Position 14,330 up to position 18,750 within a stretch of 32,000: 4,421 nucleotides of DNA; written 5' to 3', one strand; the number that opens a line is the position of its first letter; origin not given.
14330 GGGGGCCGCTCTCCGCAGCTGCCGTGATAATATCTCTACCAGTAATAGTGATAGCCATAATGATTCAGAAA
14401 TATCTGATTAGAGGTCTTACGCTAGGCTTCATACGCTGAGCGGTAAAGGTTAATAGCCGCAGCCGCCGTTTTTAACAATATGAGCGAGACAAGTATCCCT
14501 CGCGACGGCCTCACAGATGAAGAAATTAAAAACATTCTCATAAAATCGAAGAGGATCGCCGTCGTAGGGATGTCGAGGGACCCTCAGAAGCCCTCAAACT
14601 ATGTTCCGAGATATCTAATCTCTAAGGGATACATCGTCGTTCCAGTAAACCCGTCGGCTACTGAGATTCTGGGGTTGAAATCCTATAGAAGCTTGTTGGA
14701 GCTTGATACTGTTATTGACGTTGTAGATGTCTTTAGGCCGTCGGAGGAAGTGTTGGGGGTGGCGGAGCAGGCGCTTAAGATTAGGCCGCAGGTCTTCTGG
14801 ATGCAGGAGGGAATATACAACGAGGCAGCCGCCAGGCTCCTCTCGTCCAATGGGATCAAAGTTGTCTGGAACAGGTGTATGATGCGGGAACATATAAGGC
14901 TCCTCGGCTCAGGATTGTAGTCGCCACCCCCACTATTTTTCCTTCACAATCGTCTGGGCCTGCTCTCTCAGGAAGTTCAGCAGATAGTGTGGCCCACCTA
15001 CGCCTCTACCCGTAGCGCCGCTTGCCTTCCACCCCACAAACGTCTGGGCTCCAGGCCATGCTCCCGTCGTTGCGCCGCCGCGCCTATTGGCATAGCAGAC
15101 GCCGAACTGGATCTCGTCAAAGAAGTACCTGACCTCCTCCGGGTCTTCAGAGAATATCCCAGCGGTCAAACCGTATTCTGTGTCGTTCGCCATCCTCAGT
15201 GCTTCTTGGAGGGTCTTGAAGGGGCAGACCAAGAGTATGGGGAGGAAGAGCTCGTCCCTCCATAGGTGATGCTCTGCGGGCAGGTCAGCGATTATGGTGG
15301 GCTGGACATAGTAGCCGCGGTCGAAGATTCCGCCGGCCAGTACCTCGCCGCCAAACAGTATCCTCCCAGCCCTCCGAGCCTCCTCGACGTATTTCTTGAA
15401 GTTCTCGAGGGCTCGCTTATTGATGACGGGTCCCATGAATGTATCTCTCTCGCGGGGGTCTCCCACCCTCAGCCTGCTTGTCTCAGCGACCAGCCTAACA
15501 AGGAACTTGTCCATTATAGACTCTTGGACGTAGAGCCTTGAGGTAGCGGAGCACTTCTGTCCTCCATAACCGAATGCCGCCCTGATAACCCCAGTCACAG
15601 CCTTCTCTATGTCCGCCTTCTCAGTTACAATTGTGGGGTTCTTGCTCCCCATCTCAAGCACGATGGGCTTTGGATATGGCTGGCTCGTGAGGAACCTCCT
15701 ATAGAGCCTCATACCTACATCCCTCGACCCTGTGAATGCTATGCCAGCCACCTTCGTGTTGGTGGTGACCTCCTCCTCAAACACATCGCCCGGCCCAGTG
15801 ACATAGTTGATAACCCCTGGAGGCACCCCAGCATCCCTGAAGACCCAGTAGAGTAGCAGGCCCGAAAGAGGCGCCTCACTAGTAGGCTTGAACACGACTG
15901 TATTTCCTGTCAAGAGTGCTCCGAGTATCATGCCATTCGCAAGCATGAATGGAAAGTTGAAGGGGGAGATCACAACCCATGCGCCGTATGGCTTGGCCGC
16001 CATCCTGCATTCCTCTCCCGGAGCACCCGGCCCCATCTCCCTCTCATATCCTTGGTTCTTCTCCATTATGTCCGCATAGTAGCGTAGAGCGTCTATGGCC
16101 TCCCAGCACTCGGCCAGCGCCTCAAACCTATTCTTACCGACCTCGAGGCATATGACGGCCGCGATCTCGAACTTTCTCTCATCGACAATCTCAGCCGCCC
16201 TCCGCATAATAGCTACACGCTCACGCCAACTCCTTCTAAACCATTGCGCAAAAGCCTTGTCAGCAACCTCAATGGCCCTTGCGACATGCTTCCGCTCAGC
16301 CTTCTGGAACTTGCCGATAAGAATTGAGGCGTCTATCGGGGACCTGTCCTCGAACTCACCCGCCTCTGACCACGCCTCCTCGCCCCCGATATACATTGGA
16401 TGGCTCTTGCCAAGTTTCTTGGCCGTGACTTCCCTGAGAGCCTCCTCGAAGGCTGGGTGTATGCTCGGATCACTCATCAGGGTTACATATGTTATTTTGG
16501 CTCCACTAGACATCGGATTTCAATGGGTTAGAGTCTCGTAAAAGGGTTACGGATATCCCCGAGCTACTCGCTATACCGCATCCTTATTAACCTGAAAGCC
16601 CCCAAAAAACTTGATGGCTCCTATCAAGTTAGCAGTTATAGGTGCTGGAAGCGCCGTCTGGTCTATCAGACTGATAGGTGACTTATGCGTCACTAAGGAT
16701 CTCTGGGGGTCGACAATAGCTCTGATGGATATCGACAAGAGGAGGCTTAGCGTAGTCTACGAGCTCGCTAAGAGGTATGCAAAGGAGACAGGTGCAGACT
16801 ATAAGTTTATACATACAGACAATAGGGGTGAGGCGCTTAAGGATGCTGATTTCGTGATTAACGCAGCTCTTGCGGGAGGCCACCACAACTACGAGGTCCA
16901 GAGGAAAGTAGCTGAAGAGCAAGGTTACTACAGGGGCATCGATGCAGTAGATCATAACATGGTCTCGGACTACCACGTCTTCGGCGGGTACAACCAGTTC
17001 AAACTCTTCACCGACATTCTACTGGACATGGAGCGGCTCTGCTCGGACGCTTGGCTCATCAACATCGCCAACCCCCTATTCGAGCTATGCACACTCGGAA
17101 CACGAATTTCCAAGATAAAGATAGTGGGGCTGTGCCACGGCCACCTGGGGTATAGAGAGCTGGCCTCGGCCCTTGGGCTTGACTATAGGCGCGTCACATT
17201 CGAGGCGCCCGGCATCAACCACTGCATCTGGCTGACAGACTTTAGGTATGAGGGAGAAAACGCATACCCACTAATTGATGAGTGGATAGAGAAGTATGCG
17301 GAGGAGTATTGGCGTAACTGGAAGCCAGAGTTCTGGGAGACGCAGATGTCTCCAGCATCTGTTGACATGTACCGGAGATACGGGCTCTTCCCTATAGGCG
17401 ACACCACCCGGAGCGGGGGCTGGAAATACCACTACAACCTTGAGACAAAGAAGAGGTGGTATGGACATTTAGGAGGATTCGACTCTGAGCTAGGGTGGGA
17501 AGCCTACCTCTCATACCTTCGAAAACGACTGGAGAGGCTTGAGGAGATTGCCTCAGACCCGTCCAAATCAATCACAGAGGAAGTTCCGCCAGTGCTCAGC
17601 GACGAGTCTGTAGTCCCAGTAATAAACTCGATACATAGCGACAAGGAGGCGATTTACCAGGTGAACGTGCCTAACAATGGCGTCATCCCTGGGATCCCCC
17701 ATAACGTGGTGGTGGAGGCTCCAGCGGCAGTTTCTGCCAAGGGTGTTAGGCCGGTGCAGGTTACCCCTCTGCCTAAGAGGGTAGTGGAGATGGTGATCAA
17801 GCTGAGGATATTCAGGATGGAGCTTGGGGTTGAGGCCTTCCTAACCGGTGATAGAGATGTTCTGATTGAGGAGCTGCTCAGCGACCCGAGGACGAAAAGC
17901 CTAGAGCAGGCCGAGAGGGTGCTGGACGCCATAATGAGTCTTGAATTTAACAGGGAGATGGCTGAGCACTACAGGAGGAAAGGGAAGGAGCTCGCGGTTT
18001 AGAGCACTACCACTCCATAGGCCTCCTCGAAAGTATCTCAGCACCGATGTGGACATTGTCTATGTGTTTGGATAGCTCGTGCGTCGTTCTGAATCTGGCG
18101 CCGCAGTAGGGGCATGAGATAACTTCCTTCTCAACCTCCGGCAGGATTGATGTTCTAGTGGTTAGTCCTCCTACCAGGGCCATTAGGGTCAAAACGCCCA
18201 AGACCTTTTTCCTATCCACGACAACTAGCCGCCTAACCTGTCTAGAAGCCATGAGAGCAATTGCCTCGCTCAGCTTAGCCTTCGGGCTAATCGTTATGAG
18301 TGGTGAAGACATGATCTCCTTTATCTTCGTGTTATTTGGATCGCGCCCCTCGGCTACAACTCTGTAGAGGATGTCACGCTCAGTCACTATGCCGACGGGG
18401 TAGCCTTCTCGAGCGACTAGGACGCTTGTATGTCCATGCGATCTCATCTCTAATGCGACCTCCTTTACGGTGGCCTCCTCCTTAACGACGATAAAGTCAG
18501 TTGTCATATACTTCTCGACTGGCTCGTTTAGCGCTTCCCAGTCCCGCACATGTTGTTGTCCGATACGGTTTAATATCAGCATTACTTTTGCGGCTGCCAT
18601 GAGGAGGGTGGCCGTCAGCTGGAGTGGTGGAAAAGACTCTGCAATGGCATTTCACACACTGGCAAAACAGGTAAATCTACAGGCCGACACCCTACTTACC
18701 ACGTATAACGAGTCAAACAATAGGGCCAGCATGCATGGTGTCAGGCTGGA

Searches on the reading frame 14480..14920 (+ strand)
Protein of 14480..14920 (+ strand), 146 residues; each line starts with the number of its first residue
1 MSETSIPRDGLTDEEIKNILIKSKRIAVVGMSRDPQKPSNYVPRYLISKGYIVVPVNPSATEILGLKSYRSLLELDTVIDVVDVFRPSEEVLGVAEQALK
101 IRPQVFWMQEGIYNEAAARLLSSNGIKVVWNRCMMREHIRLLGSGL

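Call 27: search_protein_families(library=pfam, proteins=[window:14480-14920:+], max_evalue=0.001)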
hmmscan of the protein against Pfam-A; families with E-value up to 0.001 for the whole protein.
window:14480-14920:+ (146 aa): 2 families
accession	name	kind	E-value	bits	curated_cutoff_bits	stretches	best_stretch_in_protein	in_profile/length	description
PF13380.12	CoA_binding_2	-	3.7e-39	134.2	22.8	1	24-138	1-115/116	CoA binding domain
PF02629.25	CoA_binding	-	6.4e-06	27.3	22.3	1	22-100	2-85/97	CoA binding domain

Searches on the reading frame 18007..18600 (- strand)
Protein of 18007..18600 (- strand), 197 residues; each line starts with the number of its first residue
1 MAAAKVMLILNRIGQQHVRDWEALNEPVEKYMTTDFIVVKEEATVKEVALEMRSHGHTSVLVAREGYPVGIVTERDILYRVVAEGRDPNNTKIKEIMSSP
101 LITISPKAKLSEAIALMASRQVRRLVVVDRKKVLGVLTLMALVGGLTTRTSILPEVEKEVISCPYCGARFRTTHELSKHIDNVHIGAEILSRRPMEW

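Call 27: search_protein_families(library=pfam, proteins=[window:18007-18600:-], max_evalue=0.001)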
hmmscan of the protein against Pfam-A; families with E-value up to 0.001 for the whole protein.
window:18007-18600:- (197 aa): 3 families
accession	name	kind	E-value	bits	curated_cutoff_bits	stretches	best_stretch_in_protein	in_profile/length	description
PF00571.33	CBS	-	2.8e-26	92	24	2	28-81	1-55/57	CBS domain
PF13894.12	zf-C2H2_4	-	0.00013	22.8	27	1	162-184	2-24/24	C2H2-type zinc finger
PF00096.32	zf-C2H2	-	0.00041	21.1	25.2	1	162-184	2-23/23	Zinc finger, C2H2 type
